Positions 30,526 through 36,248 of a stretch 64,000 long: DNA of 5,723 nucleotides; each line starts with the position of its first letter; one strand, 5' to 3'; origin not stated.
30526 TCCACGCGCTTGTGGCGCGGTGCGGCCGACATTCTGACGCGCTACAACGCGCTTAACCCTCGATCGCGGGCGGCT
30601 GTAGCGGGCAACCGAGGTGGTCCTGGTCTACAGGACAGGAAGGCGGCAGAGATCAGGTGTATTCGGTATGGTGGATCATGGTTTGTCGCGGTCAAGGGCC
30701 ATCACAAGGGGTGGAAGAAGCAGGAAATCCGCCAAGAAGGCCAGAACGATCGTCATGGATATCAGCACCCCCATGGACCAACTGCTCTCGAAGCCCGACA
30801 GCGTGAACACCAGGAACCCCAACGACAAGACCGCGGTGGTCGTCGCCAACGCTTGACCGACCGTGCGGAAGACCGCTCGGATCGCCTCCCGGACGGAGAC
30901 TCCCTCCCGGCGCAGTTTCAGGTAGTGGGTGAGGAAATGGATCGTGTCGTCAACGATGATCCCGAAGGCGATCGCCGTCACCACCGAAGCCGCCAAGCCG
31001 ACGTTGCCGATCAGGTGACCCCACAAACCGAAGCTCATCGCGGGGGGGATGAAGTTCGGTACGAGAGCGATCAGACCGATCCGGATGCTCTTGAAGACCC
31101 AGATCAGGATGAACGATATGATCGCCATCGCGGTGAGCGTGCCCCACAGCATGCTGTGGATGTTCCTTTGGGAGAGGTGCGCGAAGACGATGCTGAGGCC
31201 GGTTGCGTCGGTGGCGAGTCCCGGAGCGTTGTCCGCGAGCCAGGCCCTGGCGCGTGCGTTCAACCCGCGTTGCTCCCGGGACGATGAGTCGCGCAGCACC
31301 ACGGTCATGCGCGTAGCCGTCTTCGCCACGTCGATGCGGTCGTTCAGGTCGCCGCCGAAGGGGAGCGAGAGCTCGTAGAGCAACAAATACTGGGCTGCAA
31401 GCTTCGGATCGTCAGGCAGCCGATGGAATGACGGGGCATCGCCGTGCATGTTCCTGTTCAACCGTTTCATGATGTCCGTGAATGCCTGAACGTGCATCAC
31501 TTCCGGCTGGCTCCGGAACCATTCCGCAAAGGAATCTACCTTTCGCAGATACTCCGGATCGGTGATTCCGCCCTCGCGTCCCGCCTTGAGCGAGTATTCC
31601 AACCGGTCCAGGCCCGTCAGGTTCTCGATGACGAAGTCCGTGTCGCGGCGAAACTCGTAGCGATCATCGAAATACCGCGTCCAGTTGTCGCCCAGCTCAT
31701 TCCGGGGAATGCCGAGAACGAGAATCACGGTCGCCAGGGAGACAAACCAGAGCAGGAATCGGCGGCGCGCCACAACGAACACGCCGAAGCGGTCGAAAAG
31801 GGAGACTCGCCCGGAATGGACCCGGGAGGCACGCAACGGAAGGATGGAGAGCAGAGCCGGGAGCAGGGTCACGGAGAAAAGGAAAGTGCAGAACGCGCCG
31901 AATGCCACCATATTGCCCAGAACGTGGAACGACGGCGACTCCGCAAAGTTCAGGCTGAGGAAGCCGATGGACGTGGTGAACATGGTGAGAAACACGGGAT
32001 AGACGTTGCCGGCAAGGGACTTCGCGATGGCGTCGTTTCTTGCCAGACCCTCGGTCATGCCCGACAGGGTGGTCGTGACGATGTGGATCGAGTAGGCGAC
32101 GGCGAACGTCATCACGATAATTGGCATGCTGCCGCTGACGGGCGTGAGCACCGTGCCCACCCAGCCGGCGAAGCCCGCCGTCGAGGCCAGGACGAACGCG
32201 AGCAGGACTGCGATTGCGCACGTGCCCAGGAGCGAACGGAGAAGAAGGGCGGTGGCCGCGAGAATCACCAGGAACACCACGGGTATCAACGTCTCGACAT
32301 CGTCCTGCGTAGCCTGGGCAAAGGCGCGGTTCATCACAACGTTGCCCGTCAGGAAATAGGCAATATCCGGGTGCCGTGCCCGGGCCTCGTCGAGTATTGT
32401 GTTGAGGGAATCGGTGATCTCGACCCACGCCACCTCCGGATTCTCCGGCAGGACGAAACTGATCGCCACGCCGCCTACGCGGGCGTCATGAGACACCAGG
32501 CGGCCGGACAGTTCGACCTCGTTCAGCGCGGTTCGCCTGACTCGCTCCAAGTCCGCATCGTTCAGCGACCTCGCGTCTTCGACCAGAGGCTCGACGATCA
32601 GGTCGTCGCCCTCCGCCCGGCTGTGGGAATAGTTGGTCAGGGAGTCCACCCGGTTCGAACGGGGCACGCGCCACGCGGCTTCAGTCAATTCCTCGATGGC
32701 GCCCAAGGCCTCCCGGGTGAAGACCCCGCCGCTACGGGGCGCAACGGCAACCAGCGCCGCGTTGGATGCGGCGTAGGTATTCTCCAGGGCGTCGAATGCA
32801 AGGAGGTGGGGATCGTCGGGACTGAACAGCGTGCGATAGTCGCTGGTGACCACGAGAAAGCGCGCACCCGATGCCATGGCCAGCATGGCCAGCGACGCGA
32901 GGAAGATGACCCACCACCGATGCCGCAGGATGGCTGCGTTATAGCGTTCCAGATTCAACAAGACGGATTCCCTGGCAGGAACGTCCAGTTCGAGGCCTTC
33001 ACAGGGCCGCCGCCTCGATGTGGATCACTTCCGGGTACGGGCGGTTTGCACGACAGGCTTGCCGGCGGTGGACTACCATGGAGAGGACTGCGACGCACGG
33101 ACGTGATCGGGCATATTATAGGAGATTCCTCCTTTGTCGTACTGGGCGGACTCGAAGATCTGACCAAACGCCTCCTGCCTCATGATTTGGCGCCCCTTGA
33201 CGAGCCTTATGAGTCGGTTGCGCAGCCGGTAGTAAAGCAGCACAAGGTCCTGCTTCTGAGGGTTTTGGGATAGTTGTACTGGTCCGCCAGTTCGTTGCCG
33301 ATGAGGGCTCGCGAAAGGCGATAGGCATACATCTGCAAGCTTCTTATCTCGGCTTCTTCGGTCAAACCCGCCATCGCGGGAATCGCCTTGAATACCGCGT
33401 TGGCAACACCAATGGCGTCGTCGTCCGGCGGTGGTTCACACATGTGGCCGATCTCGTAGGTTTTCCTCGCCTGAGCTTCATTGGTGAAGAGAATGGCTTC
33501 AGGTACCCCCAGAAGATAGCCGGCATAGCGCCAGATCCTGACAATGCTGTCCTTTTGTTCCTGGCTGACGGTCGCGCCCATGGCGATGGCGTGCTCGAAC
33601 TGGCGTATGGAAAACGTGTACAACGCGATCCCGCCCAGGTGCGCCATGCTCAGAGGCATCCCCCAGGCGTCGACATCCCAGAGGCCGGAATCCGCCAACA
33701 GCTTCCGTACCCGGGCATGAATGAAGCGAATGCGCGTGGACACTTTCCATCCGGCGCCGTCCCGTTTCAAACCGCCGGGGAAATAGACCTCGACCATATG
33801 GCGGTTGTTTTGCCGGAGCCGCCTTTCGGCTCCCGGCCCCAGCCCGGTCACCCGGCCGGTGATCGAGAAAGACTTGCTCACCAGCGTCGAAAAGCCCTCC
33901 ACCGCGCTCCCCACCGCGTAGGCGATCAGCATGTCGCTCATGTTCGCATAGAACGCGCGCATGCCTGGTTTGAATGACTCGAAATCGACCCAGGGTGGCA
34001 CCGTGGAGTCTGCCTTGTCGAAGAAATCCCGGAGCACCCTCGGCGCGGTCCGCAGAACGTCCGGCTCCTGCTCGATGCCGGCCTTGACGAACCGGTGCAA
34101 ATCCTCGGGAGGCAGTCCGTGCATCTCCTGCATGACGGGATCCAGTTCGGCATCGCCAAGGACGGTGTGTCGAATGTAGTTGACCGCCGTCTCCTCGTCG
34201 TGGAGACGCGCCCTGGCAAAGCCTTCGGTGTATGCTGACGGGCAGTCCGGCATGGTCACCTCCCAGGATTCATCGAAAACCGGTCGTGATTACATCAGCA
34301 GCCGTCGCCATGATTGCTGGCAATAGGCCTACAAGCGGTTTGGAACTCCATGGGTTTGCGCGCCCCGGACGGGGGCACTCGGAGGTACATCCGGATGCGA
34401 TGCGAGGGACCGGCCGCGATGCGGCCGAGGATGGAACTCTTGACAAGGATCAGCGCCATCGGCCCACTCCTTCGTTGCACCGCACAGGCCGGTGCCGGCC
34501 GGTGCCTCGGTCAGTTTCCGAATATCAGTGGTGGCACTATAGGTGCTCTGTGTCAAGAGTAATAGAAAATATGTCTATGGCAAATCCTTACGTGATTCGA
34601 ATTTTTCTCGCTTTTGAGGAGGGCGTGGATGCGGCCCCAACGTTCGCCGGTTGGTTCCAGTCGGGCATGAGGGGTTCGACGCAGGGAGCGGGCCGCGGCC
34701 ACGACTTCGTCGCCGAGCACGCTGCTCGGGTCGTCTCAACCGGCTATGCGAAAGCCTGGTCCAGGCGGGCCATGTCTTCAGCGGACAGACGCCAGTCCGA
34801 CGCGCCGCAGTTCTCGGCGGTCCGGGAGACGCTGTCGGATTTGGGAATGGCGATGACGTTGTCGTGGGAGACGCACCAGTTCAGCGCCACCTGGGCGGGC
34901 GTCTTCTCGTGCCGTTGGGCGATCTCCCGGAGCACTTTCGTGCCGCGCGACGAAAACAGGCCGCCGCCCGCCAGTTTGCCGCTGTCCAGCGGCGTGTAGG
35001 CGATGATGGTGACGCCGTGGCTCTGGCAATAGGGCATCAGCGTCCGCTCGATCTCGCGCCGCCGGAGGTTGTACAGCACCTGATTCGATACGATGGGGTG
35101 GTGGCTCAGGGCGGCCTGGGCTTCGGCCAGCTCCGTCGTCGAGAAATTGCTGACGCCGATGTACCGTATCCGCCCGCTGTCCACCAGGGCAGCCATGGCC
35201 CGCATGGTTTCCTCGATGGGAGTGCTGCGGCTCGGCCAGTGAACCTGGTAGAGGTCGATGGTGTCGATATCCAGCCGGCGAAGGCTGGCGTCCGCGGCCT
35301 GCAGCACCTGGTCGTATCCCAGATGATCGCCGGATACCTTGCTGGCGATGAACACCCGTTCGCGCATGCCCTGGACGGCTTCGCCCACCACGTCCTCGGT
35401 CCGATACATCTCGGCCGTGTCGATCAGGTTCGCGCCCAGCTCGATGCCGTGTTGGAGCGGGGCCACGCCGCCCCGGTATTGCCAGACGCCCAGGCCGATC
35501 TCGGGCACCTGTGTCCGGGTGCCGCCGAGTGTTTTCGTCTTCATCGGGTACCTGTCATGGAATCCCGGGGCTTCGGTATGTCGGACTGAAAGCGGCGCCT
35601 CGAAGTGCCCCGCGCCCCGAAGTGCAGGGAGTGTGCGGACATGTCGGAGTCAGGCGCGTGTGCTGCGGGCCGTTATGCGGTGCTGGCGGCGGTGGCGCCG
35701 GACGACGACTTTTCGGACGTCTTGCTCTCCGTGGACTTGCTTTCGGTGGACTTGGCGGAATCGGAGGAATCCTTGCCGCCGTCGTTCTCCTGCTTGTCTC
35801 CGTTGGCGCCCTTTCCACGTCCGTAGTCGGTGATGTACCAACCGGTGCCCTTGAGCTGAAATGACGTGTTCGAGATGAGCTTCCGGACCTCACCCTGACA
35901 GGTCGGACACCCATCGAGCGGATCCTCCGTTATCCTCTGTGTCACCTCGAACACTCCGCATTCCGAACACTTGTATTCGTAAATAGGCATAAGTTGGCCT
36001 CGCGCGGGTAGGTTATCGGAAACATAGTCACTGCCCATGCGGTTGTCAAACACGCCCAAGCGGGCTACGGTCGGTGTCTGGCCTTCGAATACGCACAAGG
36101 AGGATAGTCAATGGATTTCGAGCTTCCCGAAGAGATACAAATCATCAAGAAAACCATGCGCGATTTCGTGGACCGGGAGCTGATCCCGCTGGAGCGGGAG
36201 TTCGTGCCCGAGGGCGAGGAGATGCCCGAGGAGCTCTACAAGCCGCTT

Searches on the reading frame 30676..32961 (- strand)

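Call 36: search_protein_families(library=pfam, proteins=[window:30676-32961:-], max_evalue=0.001)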
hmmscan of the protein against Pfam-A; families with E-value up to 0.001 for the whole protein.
window:30676-32961:- (761 aa): 1 family
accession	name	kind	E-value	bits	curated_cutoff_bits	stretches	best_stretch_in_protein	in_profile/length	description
PF03176.21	MMPL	-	2e-30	106.3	20.5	2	146-398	71-328/333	MMPL family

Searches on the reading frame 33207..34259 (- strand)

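Call 36: search_protein_families(library=pfam, proteins=[window:33207-34259:-], max_evalue=0.001)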
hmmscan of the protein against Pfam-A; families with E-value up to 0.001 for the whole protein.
window:33207-34259:- (350 aa): 1 family
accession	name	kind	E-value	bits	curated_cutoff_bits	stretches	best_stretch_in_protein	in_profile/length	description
PF09995.15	MPAB_Lcp_cat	-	2.2e-17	64.3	23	1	146-338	42-220/231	ER-bound oxygenase mpaB/B'/Rubber oxygenase, catalytic domain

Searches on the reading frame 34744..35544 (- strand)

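Call 36: search_protein_families(library=pfam, proteins=[window:34744-35544:-], max_evalue=0.001)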
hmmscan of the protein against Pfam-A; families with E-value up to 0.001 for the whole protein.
window:34744-35544:- (266 aa): 1 family
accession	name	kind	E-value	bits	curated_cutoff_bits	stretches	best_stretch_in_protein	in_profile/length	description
PF00248.27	Aldo_ket_red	-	4.8e-60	203.5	24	1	16-264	2-289/291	Aldo/keto reductase family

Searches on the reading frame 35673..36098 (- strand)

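Call 36: search_protein_families(library=pfam, proteins=[window:35673-36098:-], max_evalue=0.001)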
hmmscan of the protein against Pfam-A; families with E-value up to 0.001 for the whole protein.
window:35673-36098:- (141 aa): 1 family
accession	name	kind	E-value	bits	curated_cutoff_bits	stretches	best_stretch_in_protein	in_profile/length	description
PF09723.15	Zn_ribbon_8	-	1.1e-15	57.8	34.4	1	37-75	1-41/41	Zinc ribbon domain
